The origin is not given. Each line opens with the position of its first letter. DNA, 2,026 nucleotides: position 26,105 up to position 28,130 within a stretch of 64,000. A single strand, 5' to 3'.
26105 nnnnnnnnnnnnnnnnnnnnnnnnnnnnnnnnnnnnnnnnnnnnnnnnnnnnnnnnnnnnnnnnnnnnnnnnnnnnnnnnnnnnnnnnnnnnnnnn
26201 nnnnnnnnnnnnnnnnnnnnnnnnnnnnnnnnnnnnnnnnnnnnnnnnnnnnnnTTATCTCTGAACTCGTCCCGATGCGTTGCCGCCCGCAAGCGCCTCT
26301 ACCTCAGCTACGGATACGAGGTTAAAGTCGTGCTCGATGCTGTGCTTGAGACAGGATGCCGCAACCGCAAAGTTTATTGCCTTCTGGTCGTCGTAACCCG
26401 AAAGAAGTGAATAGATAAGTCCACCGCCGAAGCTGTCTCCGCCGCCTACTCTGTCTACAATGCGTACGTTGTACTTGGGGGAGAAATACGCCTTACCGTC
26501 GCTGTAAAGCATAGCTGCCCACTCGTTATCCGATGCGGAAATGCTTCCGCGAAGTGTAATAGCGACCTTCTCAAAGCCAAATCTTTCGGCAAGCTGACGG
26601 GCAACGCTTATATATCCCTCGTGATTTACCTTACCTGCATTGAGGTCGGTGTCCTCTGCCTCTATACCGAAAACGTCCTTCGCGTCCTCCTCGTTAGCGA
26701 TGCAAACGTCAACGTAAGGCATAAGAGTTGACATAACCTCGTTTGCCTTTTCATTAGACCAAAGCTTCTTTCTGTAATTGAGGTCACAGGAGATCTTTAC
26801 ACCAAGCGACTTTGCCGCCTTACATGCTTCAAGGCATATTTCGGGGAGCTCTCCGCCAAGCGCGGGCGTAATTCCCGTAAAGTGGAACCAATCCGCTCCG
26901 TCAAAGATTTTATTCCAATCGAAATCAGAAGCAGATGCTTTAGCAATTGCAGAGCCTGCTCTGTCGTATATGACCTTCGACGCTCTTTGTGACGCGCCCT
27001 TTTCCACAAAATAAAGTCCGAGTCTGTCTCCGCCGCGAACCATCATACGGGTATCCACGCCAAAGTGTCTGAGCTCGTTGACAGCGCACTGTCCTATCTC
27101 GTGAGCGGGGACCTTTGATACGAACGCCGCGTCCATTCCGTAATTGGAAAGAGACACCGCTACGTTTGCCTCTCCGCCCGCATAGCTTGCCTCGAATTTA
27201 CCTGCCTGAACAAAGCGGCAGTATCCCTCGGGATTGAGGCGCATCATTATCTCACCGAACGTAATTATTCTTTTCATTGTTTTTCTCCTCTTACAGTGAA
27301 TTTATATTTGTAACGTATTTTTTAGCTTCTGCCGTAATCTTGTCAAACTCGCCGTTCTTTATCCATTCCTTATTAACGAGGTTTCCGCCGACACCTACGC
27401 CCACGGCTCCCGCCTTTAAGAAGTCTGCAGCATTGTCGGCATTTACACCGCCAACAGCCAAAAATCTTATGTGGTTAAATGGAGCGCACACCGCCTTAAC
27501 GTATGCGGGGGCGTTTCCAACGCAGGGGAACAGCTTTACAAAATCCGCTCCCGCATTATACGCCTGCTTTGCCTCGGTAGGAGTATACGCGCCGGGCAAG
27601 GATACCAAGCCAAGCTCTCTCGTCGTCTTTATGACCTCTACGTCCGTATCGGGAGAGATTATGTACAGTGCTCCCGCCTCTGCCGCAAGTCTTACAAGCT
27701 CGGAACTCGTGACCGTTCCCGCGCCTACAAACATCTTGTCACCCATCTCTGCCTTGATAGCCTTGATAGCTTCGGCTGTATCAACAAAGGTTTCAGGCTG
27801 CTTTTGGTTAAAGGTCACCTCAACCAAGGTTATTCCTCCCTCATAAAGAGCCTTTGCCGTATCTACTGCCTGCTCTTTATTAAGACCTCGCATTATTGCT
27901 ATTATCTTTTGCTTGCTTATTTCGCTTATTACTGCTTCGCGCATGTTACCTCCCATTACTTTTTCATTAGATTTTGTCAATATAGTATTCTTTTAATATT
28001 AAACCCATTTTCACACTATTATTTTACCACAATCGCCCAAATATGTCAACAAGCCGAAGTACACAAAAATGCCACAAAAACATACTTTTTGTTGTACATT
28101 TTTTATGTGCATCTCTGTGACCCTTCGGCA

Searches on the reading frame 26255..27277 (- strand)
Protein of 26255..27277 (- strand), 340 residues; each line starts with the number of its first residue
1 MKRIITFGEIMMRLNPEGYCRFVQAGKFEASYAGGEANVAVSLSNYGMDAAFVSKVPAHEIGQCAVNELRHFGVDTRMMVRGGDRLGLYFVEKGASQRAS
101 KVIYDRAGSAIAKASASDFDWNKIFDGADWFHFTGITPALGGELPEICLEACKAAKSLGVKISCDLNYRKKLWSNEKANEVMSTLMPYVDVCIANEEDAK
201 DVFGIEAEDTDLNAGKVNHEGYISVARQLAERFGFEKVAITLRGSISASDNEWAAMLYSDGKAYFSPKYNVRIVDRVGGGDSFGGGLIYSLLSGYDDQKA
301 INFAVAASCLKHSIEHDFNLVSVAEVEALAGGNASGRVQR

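Call 25: search_protein_families(library=pfam, proteins=[window:26255-27277:-], max_evalue=0.01)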
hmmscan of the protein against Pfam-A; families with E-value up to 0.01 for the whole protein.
window:26255-27277:- (340 aa): 2 families
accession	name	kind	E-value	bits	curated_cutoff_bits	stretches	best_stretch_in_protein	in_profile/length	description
PF00294.29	PfkB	-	2e-38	132.9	25.8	1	1-310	1-288/302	pfkB family carbohydrate kinase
PF08543.17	Phos_pyr_kin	-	0.0035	17.2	27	1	170-320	101-238/246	Phosphomethylpyrimidine kinase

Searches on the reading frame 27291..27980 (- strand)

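Call 25: search_protein_families(library=pfam, proteins=[window:27291-27980:-], max_evalue=0.01)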
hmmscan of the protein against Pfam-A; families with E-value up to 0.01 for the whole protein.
window:27291-27980:- (229 aa): 3 families
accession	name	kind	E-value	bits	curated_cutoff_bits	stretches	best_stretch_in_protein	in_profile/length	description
PF01081.25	Aldolase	-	8.2e-38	130.3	27.8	1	18-217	2-195/196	KDPG and KHG aldolase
PF02581.23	TMP-TENI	-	2e-07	31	27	1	32-197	8-176/180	Thiamine monophosphate synthase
PF25509.1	DUF7916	-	0.0015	18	27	1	22-158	105-205/296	Domain of unknown function (DUF7916)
